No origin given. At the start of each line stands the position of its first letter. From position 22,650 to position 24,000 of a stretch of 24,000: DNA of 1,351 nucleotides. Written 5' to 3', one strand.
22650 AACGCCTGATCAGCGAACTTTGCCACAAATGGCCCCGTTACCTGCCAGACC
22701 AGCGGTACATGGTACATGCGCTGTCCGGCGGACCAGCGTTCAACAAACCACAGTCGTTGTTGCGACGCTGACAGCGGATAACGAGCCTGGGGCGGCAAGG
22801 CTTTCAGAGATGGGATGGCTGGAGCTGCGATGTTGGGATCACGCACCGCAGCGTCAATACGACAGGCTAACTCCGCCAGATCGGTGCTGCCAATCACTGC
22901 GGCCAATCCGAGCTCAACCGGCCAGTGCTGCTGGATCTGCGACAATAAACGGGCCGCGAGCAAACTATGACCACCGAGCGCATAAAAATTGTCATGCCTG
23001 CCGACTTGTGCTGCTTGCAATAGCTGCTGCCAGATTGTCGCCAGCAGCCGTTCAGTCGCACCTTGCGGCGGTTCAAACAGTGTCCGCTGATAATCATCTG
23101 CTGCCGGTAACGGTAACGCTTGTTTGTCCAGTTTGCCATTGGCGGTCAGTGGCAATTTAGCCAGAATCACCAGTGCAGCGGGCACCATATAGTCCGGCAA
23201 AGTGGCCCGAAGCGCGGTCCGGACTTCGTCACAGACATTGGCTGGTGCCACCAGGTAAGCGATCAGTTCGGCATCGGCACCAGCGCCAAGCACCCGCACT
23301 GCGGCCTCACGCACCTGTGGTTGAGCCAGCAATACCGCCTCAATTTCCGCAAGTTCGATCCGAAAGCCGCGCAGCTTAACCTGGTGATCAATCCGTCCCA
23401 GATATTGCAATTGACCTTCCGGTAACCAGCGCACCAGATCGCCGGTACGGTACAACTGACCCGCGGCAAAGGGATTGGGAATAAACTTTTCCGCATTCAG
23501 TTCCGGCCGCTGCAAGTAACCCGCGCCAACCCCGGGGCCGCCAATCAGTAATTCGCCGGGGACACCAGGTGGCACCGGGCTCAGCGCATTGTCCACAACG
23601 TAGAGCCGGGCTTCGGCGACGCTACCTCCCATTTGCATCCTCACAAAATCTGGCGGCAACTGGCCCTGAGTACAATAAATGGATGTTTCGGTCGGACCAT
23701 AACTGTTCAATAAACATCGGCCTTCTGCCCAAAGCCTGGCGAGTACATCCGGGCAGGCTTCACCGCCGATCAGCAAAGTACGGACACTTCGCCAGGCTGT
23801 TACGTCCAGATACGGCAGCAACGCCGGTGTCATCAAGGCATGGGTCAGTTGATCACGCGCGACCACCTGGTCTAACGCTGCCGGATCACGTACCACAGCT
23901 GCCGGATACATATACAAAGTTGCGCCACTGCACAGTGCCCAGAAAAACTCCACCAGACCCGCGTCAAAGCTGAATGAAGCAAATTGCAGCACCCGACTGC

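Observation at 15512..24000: Terminal modules of a giant, unassigned NRPS that runs off the window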

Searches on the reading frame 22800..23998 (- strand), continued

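Call 52: find_encoding_contigs(protein=P0171, flank=10000, max_places=2)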
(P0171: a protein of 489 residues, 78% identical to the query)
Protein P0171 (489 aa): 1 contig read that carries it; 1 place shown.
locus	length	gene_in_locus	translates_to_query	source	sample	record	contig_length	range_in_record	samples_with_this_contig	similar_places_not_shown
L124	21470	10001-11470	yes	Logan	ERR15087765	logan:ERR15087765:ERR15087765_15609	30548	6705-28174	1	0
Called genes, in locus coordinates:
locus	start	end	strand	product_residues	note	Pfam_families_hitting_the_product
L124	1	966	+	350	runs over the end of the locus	-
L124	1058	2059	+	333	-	-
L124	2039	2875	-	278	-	PF00975:Thioesterase, PF12697:Abhydrolase_6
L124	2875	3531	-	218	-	-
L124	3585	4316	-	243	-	PF00072:Response_reg, PF04397:LytTR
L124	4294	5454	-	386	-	PF06580:His_kinase, PF02518:HATPase_c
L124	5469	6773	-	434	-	-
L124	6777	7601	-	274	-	PF17131:TP_0789-like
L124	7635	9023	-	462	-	PF02687:FtsX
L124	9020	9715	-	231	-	PF00005:ABC_tran, PF13304:AAA_21 (faint), PF02463:SMC_N (weak)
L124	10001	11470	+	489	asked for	PF01554:MatE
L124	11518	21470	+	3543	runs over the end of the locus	PF00668:Condensation, PF00501:AMP-binding, PF13193:AMP-binding_C, PF00550:PP-binding, PF00668:Condensation, PF00501:AMP-binding, PF00550:PP-binding, PF00668:Condensation, +3 more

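Call 53: search_protein_families(library=pfam, proteins=[L120:1030-2031:+, L120:2033-2836:-, L120:2836-3492:-, L120:5430-6773:-, L120:6777-7601:-, L123:52-1101:+], max_evalue=1)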
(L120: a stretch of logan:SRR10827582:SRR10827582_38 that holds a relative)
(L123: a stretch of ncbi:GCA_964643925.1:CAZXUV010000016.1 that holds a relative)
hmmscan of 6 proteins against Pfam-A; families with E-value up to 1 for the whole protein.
L120:1030-2031:+ (333 aa): 1 family
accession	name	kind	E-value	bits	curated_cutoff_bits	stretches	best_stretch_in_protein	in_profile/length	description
PF20943.3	DUF4785_3rd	-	2e-05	25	24.5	1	207-276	12-82/106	Domain of unknown function (DUF4785) C-terminal domain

L120:2033-2836:- (267 aa): 5 families
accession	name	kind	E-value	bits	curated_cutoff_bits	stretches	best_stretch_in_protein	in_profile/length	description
PF00975.26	Thioesterase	-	6.8e-29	102.1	26.4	1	32-247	3-216/226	Thioesterase domain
PF12697.13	Abhydrolase_6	-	1.8e-09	39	26.3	1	42-247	11-212/217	Alpha/beta hydrolase family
PF20408.4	Abhydrolase_11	-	0.00044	20.5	27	1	67-142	50-116/193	Alpha/beta hydrolase domain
PF12146.15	Hydrolase_4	-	0.00059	19.6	27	1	92-131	72-109/239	Serine aminopeptidase, S33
PF00561.26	Abhydrolase_1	-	0.0038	17.4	25.8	1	73-160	45-126/245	alpha/beta hydrolase fold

L120:2836-3492:- (218 aa): 1 family
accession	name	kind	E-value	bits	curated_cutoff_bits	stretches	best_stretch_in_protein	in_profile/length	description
PF19711.4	DUF6207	-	0.24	11.6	25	1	108-151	15-61/67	Family of unknown function (DUF6207)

L120:5430-6773:- (447 aa): 0 families

L120:6777-7601:- (274 aa): 1 family
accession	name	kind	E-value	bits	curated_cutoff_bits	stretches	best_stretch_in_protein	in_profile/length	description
PF17131.11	LolA_like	-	1e-29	103.9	30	1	93-269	4-183/184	Outer membrane lipoprotein-sorting protein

L123:52-1101:+ (349 aa): 2 families
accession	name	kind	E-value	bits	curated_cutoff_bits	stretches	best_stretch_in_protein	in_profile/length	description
PF24096.1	DUF7379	-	0.0057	17.1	33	1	105-155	74-121/191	Domain of unknown function (DUF7379)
PF03606.21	DcuC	-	0.29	10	23.1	1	262-317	132-185/461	C4-dicarboxylate anaerobic carrier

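Call 54: search_protein_families(library=ncbifam, proteins=[L120:1030-2031:+, L120:2033-2836:-, L120:2836-3492:-, L120:5430-6773:-, L120:6777-7601:-, L123:52-1101:+, L120:7635-9023:-], max_evalue=0.1)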
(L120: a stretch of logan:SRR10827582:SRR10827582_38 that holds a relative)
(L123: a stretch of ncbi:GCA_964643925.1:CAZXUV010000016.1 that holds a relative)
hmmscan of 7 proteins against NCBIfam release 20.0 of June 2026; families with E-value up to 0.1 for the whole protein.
L120:1030-2031:+ (333 aa): 0 families

L120:2033-2836:- (267 aa): 9 families
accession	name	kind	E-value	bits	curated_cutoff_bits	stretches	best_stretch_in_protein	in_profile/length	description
TIGR03695.1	menH_SHCHC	equivalog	1.5e-07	31.1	208.55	1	43-122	16-97/252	2-succinyl-6-hydroxy-2,4-cyclohexadiene-1-carboxylate synthase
NF051488.1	bifunc_PcaDC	exception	1.9e-06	27.3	390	1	30-131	13-113/375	bifunctional 3-oxoadipate enol-lactonase/4-carboxymuconolactone decarboxylase PcaDC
TIGR03056.1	bchO_mg_che_rel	equivalog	4.6e-06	25.9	172.55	1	14-127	16-124/278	alpha/beta fold hydrolase BchO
NF011457.0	PRK14875.1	equivalog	2.9e-05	23.2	307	1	39-120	142-222/372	acetoin dehydrogenase dihydrolipoyllysine-residue acetyltransferase subunit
NF058580.1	lipase_V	equivalog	0.00093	18.9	300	1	58-247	54-228/230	EstV family lipase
TIGR03611.1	RutD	equivalog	0.0037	16.7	238.5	1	29-127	14-111/258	pyrimidine utilization protein D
TIGR02427.1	protocat_pcaD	equivalog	0.0059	16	255.85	1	25-122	9-105/251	3-oxoadipate enol-lactonase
NF008340.0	PRK11126.1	equivalog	0.006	15.8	261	1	55-115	39-97/255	2-succinyl-6-hydroxy-2,4-cyclohexadiene-1-carboxylate synthase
NF040607.1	mycolic_Pks13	equivalog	0.023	12.1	2100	1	32-118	1426-1502/1680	polyketide synthase Pks13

L120:2836-3492:- (218 aa): 0 families

L120:5430-6773:- (447 aa): 0 families

L120:6777-7601:- (274 aa): 0 families

L123:52-1101:+ (349 aa): 1 family
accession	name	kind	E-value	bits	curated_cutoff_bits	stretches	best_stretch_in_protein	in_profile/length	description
NF053838.1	hit_Bd0108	equivalog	0.048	14.2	40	0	3-54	2-54/94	predatory lifecycle switch protein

L120:7635-9023:- (462 aa): 9 families
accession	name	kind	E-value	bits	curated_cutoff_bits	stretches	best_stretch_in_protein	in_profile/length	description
TIGR02212.1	lolCE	equivalog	4.7e-25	88.4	362.45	1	223-461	174-410/411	lipoprotein-releasing ABC transporter permease subunit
NF008357.0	PRK11146.1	exception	1.3e-15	57.1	439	1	228-454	182-406/414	lipoprotein-releasing ABC transporter permease subunit LolE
TIGR02213.1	lolE_release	exception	5.8e-14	51.7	540.35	1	228-455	179-404/411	lipoprotein-releasing ABC transporter permease subunit LolE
NF008076.0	PRK10814.1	exception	7.9e-13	48.2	473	1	305-461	246-398/399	lipoprotein-releasing ABC transporter permease subunit LolC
TIGR00439.2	FtsX_Gneg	equivalog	1.5e-10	40.8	255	1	314-409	158-253/292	permease-like cell division protein FtsX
TIGR03434.1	ADOP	subfamily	3.2e-10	38.8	622.3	1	258-461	624-802/803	ADOP family duplicated permease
NF038347.1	FtsX_Gpos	exception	6.2e-09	35.6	225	1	320-395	165-240/296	permease-like cell division protein FtsX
NF007826.0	PRK10535.1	equivalog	3e-08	32.4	966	1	273-459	472-645/648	macrolide ABC transporter ATP-binding protein/permease MacB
NF038346.1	FtsX_actino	exception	7.6e-06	25.5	250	1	304-439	161-297/308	permease-like cell division protein FtsX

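Call 70: find_encoding_contigs(protein=P0186, flank=10000, max_places=4)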
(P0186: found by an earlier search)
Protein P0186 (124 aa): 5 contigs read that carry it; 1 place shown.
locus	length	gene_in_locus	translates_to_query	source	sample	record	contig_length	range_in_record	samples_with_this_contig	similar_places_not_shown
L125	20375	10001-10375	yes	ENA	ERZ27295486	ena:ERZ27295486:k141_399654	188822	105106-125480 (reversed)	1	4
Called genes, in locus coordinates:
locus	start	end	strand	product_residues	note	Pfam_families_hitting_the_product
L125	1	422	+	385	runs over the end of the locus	PF03825:Nuc_H_symport, PF07690:MFS_1, PF12832:MFS_1_like, PF07690:MFS_1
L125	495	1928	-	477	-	PF00171:Aldedh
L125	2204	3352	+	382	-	PF01513:NAD_kinase, PF20143:NAD_kinase_C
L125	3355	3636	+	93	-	PF08891:YfcL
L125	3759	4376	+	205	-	PF01346:FKBP_N, PF00254:FKBP_C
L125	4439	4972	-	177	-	PF02600:DsbB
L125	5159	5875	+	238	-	PF00392:GntR, PF07840:FadR_C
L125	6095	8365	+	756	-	PF00266:Aminotran_5, PF00581:Rhodanese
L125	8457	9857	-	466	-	PF01336:tRNA_anti-codon, PF00152:tRNA-synt_2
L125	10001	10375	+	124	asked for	-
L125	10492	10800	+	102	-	-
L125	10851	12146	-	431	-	PF00202:Aminotran_3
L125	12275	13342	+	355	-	PF04055:Radical_SAM, PF06968:BATS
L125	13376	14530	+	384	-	PF00155:Aminotran_1_2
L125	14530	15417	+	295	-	PF13489:Methyltransf_23, PF01209:Ubie_methyltran (weak), PF13847:Methyltransf_31, PF08241:Methyltransf_11, PF08242:Methyltransf_12, PF13649:Methyltransf_25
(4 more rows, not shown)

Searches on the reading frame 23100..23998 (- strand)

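Call 21: find_related_loci(query=window:23100-23998:-, collection=metagenome_contigs, flank=10000)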
Query window:23100-23998:- (299 aa) in metagenome_contigs; peptide patterns used: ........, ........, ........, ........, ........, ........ (x = any residue, [..] = any of these).
600 stretches matched a pattern (row limit reached: there are more); 591 encode a relative of the query (tblastn E <= 1e-3); the best 80 are kept; 80 distinct loci.
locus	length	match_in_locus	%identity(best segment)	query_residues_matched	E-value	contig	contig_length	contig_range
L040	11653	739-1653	48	1-298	4e-80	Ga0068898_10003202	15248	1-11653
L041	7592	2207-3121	44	1-298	7e-80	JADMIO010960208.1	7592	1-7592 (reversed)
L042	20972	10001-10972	40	1-298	2e-79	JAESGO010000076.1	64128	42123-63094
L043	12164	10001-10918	45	1-298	8e-79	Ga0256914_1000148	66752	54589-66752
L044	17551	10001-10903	43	1-297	1e-77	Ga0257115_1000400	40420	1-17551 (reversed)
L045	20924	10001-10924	45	1-298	7e-77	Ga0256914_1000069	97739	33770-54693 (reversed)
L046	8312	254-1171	45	1-298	4e-76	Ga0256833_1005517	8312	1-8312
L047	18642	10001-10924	43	1-298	3e-76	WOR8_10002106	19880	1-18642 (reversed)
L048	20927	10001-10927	45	4-298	3e-76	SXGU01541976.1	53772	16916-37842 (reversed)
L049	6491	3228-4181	47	1-298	3e-76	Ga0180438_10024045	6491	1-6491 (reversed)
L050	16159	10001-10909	47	1-298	7e-76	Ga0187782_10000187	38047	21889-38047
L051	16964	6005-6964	41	1-298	1e-74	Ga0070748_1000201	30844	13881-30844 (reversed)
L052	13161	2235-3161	46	4-298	2e-74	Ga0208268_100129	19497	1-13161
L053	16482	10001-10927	45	2-298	1e-73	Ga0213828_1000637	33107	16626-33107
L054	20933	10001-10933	46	3-299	2e-73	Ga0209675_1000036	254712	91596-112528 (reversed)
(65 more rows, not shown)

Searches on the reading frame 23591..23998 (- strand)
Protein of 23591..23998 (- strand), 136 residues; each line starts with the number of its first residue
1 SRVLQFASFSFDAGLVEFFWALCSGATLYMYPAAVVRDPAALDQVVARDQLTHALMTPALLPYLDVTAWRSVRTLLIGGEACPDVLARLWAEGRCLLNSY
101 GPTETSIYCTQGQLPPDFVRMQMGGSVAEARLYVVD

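Call 45: search_solved_structures(query=window:23591-23998:-, max_evalue=1e-8, show_alignments=3)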
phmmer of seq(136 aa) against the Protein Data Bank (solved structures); distinct sequences matched with E-value up to 1e-8: 23.
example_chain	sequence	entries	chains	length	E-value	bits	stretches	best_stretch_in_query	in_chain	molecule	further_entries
1amu_A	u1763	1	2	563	4.9e-17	65.4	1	2-136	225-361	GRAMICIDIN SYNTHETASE 1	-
9bfd_A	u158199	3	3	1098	1e-16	64.4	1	2-135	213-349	Tyrocidine synthase 1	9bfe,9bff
6mfy_A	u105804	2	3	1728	1e-16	64.4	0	2-136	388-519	Linear gramicidin synthase subunit A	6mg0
9be3_A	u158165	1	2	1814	1.1e-16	64.2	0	2-136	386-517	Linear gramicidin synthase subunit A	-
9be4_A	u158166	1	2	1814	1.1e-16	64.2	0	2-136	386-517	Linear gramicidin synthase subunit A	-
6mfz_A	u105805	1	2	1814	1.2e-16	64.2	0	2-136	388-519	Linear gramicidin synthase subunit A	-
9meh_A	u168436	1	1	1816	1.2e-16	64.2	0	2-136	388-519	Linear gramicidin synthase subunit A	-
7ywj_A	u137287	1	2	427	1.1e-15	61.1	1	2-135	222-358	Tyrocidine synthase 1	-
7ywk_A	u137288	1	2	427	2.8e-14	56.5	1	2-135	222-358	Tyrocidine synthase 1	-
5n81_A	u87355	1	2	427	3e-14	56.4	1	2-134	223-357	Tyrocidine synthase 1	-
5n82_A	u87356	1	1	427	4.1e-14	55.9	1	2-134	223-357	Tyrocidine synthase 1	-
8g97_A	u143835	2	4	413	7.6e-14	55.1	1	2-109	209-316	Dimodular nonribosomal peptide synthase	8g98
8g95_A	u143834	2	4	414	7.7e-14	55.1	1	2-109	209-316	Dimodular nonribosomal peptide synthase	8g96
5u89_A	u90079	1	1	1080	4e-13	52.8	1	2-136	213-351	Amino acid adenylation domain protein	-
7wew_A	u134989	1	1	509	3.4e-12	49.8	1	2-121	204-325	Epsilon-poly-L-lysine synthase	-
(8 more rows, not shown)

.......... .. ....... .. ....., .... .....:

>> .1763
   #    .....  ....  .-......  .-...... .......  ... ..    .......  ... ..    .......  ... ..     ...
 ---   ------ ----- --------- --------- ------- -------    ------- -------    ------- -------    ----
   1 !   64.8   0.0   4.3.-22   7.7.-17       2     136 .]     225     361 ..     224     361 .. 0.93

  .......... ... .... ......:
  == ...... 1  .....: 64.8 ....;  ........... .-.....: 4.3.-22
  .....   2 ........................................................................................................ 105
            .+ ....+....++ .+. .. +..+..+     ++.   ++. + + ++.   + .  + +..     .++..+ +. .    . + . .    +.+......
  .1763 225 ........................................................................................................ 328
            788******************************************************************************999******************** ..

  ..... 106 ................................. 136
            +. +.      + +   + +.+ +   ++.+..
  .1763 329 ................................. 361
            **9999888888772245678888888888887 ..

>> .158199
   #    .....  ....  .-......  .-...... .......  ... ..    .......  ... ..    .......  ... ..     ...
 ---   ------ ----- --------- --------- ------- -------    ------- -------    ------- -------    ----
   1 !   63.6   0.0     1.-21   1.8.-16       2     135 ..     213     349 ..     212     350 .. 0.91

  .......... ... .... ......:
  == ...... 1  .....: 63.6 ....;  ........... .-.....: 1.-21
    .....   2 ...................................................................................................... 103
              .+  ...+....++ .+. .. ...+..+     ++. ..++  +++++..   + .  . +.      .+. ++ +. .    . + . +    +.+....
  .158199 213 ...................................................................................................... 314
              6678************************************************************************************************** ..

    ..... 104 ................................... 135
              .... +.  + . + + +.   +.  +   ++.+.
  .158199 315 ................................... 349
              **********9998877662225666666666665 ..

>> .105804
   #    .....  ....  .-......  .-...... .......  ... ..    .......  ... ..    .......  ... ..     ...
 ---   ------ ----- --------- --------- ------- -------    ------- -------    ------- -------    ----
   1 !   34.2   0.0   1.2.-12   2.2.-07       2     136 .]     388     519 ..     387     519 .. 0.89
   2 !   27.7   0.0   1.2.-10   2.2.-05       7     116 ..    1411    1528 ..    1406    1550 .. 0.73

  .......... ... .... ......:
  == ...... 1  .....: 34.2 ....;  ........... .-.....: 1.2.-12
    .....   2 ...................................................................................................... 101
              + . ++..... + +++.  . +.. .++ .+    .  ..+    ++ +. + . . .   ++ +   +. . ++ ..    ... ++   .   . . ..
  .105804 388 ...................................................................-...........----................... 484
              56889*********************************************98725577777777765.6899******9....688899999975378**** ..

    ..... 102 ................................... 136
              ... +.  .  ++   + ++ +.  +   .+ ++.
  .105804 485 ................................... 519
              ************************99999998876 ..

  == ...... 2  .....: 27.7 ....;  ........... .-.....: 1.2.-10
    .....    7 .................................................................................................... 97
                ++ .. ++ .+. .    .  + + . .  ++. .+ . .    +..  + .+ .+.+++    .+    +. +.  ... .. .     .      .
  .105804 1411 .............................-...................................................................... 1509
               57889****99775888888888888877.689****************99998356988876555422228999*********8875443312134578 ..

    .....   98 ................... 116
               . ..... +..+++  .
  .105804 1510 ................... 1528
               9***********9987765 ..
